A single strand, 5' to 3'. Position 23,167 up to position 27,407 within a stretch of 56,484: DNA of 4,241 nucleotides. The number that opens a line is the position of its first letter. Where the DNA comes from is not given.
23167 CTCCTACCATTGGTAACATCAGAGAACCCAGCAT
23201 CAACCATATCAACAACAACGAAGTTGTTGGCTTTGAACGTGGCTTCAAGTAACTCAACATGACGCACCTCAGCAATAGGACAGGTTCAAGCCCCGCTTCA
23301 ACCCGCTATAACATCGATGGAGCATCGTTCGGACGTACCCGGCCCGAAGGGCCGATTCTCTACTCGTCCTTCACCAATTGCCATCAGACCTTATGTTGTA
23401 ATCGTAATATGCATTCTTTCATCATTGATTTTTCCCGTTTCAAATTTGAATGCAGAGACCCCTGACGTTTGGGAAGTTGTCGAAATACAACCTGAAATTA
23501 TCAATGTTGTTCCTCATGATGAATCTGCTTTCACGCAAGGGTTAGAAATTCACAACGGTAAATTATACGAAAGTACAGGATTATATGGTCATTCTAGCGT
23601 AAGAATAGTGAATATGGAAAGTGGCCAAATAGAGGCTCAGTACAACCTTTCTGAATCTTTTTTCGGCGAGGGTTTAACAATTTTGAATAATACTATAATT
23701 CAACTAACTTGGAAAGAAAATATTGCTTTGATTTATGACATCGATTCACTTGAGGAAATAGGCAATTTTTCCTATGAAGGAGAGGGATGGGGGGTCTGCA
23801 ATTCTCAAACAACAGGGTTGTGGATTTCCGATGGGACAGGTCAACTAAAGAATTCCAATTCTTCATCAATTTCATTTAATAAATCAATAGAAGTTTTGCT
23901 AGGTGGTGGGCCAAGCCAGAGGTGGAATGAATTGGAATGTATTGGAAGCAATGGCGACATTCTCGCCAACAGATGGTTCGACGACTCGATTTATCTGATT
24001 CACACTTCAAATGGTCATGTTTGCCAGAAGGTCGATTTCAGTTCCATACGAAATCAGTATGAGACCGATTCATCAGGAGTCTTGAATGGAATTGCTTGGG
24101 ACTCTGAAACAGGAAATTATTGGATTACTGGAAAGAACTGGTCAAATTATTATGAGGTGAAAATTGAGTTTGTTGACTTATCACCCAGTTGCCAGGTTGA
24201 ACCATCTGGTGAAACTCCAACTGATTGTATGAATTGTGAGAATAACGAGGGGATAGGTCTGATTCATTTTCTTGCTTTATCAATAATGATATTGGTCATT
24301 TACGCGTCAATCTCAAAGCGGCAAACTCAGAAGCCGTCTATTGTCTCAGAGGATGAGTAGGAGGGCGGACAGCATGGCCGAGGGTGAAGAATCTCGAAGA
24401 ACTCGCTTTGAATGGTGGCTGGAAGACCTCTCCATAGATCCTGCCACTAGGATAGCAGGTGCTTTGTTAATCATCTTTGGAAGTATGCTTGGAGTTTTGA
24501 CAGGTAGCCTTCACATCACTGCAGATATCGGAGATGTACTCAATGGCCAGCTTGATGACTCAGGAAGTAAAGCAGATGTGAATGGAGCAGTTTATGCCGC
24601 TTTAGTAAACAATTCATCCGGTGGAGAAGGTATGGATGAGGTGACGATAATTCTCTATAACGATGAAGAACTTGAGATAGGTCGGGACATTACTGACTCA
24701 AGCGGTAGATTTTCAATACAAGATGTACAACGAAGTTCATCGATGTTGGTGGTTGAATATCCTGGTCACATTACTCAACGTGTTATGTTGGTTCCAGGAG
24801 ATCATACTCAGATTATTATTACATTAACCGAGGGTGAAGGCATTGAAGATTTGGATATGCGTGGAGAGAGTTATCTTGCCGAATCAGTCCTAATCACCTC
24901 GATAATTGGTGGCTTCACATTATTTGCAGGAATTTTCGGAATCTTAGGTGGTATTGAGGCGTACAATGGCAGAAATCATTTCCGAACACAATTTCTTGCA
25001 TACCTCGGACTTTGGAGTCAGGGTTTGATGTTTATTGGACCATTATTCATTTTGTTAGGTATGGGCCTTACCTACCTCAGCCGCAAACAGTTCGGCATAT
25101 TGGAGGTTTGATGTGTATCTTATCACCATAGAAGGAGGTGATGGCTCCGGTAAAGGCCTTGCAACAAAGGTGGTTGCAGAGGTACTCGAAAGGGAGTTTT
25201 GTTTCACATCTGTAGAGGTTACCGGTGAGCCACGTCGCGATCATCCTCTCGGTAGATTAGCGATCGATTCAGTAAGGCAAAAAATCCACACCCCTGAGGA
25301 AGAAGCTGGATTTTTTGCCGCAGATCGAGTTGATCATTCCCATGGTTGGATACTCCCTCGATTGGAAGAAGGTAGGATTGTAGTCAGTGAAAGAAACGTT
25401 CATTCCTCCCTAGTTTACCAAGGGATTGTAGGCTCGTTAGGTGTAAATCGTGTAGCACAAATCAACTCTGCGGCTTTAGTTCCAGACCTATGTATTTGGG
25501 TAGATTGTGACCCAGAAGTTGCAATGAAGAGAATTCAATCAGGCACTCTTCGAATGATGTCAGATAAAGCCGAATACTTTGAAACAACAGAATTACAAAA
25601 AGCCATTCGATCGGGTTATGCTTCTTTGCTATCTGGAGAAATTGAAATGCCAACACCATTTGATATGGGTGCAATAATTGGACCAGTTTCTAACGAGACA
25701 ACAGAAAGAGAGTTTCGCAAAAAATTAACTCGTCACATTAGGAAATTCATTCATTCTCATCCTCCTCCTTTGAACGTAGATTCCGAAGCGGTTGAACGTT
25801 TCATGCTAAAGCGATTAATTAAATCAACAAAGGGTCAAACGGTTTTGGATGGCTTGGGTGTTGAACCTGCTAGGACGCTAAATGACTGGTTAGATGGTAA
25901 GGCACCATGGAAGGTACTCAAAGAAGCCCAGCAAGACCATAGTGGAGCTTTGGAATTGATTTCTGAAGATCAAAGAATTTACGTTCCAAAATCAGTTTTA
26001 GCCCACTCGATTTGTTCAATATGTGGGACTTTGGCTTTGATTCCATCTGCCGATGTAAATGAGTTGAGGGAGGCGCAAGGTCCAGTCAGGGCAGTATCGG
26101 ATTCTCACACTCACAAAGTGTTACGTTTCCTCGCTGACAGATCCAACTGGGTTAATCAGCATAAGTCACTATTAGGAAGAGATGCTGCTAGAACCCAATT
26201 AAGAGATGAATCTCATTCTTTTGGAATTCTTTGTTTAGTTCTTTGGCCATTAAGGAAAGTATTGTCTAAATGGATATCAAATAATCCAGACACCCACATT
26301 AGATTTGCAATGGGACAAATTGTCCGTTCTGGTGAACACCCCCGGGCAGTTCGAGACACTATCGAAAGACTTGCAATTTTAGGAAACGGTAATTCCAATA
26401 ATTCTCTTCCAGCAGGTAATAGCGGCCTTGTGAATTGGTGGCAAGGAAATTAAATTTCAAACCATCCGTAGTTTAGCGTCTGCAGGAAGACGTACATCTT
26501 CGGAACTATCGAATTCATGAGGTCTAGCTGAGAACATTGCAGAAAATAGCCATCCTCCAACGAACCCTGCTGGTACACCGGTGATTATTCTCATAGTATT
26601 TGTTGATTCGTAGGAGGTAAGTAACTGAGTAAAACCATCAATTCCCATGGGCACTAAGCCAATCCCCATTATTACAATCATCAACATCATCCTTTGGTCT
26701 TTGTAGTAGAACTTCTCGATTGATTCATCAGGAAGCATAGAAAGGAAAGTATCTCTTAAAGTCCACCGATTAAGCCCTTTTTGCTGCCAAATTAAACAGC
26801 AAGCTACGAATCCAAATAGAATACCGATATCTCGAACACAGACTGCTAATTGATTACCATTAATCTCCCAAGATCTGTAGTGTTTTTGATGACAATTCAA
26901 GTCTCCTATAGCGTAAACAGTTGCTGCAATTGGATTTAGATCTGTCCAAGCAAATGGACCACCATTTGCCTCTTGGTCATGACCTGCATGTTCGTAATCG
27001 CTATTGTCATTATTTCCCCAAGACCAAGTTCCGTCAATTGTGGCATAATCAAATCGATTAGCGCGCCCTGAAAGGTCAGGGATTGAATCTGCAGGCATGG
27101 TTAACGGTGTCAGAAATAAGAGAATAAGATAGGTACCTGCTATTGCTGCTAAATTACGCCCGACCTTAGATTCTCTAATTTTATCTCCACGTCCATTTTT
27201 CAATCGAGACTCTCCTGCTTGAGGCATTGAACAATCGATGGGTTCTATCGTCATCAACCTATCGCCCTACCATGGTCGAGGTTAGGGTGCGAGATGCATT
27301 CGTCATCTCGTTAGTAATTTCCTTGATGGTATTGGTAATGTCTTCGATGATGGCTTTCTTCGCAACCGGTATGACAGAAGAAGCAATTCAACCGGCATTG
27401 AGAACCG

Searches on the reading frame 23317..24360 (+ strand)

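Call 21: search_protein_families(library=pfam, proteins=[window:23317-24360:+], max_evalue=0.001)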
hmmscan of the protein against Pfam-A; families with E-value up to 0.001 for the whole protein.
window:23317-24360:+ (347 aa): 1 family
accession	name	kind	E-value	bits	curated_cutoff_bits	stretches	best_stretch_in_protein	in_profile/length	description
PF05096.18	Glu_cyclase_2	-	1.1e-75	254.8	22.3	1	49-283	17-249/249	Glutamine cyclotransferase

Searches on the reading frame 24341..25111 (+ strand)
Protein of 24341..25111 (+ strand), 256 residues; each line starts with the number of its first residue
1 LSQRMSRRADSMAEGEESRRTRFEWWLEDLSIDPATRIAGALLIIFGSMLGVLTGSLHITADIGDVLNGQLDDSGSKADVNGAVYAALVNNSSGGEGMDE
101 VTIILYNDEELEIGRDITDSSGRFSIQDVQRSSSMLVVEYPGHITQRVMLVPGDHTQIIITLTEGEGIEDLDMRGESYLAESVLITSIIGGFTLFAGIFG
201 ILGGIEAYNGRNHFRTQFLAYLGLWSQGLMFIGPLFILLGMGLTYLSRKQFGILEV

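Call 21: search_protein_families(library=pfam, proteins=[window:24341-25111:+], max_evalue=0.001)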
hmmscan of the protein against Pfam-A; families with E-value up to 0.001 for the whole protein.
window:24341-25111:+ (256 aa): 1 family
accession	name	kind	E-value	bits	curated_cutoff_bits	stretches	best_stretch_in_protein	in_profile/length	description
PF13620.12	CarboxypepD_reg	-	8e-06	26.6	32.3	1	92-163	9-82/82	Carboxypeptidase regulatory-like domain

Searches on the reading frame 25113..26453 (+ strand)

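Call 22: search_protein_families(library=pfam, proteins=[window:25113-26453:+], max_evalue=0.001)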
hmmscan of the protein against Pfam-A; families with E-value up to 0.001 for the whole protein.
window:25113-26453:+ (446 aa): 1 family
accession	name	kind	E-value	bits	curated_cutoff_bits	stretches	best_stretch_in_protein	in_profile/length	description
PF02223.23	Thymidylate_kin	-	3.3e-26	92.5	27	1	6-173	1-163/185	Thymidylate kinase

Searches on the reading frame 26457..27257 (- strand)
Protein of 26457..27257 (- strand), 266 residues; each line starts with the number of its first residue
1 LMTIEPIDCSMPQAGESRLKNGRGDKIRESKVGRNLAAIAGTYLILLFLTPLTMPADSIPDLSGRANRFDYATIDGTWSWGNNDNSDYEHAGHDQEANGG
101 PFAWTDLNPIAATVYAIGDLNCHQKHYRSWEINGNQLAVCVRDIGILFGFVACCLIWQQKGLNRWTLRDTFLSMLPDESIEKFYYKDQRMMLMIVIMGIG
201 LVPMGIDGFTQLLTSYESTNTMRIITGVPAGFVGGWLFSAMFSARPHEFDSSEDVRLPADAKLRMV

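Call 21: search_protein_families(library=pfam, proteins=[window:26457-27257:-], max_evalue=0.001)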
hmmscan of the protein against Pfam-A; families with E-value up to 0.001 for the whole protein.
window:26457-27257:- (266 aa): 1 family
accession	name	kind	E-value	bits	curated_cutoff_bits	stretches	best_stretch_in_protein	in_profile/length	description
PF09858.14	DUF2085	-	4.2e-20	72.4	25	1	122-233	1-86/90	Predicted membrane protein (DUF2085)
